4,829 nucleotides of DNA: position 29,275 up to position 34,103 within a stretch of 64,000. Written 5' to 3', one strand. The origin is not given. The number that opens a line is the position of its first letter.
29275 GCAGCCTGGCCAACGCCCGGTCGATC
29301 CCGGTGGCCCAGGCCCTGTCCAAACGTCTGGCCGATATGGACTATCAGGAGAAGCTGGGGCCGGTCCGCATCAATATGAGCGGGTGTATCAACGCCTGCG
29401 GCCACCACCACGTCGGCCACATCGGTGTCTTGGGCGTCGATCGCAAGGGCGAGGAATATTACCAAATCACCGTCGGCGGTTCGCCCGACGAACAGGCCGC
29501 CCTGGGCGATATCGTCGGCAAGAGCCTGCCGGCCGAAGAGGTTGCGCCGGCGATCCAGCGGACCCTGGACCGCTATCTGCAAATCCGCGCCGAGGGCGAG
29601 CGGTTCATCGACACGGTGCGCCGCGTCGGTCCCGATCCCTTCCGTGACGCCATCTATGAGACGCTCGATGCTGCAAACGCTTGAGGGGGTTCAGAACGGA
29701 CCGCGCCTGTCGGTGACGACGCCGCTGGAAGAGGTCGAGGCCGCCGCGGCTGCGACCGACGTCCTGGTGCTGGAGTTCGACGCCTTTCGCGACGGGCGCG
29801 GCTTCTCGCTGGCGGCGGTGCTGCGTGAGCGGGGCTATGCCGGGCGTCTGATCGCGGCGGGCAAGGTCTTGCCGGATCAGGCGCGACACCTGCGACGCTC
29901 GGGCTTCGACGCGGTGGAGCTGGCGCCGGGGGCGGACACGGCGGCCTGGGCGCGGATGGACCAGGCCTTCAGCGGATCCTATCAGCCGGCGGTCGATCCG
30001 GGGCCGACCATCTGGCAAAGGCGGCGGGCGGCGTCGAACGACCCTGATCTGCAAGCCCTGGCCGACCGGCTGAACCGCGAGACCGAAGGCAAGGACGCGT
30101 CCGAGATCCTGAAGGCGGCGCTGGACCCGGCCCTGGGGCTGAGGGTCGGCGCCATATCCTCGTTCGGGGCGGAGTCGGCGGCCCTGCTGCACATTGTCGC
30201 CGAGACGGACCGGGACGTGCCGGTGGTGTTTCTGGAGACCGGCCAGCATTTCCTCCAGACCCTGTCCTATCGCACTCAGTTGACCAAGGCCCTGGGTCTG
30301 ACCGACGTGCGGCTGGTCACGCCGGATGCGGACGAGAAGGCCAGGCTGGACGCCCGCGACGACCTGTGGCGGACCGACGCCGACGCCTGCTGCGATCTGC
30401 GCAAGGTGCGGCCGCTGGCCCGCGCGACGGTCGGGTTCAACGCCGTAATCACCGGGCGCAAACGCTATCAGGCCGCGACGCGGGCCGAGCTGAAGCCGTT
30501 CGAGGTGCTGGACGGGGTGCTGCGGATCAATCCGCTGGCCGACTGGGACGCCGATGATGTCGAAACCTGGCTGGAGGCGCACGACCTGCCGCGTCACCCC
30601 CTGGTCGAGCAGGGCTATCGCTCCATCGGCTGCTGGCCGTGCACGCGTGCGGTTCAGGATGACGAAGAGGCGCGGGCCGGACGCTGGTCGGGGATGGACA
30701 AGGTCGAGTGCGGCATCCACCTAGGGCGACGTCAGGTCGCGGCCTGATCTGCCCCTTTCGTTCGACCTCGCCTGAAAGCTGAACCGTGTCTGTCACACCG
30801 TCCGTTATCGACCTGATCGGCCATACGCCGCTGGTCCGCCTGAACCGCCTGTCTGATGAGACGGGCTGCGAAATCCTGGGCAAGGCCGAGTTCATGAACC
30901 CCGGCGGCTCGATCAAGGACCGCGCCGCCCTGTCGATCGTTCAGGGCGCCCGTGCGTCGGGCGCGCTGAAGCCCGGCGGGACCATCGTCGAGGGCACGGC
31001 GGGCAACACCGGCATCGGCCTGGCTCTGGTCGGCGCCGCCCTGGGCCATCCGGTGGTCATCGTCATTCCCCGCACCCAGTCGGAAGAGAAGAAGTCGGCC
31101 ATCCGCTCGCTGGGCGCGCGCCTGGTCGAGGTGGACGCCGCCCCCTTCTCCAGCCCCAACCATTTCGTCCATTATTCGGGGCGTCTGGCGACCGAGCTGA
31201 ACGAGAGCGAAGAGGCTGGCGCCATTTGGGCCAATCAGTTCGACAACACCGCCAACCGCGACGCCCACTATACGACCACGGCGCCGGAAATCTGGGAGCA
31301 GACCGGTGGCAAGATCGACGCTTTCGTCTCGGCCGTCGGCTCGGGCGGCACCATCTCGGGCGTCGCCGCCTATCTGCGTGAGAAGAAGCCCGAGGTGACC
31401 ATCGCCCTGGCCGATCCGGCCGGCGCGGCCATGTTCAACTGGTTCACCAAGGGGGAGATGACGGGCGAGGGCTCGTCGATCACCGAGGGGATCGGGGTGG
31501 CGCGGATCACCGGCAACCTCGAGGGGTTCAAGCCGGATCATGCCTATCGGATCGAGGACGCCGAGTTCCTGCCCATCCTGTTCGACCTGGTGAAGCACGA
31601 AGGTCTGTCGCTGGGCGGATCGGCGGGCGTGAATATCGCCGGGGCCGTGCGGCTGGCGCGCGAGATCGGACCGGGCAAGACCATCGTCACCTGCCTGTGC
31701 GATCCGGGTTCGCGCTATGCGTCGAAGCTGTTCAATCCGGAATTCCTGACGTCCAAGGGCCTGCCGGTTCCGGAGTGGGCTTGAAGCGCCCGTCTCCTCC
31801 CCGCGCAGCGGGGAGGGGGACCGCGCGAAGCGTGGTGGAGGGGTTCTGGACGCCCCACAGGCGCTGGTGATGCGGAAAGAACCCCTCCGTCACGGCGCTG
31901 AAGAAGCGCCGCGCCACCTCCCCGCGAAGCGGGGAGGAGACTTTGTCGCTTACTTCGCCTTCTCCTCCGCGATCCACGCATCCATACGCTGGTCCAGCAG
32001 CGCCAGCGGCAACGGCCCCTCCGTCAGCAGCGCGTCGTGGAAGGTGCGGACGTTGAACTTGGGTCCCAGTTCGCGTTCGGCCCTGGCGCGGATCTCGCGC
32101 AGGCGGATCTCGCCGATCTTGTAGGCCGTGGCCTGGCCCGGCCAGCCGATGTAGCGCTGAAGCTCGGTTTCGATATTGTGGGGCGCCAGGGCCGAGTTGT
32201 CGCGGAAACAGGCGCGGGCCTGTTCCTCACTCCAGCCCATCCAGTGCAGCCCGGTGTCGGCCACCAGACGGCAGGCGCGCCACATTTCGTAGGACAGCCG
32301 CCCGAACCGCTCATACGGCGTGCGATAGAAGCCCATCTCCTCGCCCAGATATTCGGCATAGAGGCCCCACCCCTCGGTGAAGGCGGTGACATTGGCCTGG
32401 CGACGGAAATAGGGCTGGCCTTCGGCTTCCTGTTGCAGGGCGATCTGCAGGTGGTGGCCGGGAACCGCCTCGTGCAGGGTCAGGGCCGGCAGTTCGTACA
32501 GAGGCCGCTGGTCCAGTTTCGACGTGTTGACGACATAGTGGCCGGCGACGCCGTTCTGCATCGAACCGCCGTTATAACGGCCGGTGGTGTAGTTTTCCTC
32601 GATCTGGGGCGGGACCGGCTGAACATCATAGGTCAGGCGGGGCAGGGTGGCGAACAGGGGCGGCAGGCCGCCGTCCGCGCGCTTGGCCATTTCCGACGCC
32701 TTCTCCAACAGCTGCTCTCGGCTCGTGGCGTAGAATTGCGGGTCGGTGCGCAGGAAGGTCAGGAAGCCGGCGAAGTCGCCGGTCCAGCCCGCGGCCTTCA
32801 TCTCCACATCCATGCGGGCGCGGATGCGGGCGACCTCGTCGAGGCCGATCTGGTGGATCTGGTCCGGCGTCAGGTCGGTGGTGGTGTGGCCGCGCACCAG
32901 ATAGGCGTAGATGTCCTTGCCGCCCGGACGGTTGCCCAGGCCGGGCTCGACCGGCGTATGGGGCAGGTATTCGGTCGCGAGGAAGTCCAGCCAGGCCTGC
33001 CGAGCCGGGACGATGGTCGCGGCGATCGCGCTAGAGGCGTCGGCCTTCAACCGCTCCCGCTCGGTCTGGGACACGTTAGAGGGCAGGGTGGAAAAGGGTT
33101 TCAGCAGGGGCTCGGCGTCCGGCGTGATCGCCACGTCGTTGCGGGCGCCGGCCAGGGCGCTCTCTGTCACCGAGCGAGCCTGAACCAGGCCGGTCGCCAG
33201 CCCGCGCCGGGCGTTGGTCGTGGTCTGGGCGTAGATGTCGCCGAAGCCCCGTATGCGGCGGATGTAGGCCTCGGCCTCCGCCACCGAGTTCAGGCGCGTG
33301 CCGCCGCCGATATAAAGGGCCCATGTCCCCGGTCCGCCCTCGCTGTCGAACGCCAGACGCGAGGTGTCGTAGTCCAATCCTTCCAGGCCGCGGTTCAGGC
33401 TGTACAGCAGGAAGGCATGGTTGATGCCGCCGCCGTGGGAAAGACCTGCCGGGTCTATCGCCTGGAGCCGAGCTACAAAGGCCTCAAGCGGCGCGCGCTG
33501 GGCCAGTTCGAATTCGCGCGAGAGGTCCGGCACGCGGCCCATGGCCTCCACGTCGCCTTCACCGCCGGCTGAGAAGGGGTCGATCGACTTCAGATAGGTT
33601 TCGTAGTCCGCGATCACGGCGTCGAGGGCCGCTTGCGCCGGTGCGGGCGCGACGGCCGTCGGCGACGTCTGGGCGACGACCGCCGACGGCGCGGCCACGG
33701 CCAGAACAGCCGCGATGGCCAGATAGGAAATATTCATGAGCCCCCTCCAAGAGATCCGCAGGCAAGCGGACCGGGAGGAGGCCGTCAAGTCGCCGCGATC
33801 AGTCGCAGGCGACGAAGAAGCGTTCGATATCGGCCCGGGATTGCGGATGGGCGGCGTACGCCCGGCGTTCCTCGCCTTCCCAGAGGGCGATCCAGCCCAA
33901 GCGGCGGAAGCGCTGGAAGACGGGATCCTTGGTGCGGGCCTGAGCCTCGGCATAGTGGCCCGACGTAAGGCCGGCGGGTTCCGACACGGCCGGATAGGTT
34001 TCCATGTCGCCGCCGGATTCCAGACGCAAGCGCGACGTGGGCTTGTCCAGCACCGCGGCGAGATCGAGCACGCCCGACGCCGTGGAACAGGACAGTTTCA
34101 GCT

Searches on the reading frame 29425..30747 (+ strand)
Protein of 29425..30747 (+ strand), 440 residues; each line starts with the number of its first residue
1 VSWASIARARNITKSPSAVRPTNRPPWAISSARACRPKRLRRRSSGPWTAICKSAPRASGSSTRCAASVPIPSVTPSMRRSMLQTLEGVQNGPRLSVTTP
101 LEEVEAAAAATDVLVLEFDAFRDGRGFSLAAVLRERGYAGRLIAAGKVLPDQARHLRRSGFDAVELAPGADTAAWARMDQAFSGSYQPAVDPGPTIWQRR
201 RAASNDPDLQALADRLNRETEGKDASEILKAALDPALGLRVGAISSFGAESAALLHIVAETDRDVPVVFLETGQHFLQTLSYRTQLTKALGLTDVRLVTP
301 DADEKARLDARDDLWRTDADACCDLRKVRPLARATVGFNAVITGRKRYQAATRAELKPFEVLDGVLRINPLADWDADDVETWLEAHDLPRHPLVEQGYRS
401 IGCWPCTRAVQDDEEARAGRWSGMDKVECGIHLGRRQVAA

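Call 7: search_protein_families(library=pfam, proteins=[window:29425-30747:+], max_evalue=0.01)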
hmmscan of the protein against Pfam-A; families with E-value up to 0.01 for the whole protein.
window:29425-30747:+ (440 aa): 2 families
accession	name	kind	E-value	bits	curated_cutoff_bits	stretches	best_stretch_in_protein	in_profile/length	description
PF01507.26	PAPS_reduct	-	2.3e-42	145.4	22.5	1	245-409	6-175/175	Phosphoadenosine phosphosulfate reductase domain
PF06073.17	DUF934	-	6e-27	94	25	1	96-193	5-103/107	Bacterial protein of unknown function (DUF934)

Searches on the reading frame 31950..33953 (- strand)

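Call 7: search_protein_families(library=pfam, proteins=[window:31950-33953:-], max_evalue=0.01)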
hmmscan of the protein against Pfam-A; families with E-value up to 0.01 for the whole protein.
window:31950-33953:- (667 aa): 1 family
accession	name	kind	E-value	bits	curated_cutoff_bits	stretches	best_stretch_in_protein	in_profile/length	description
PF05960.17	DUF885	-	2e-157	526.5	32.4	1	131-657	6-532/532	Bacterial protein of unknown function (DUF885)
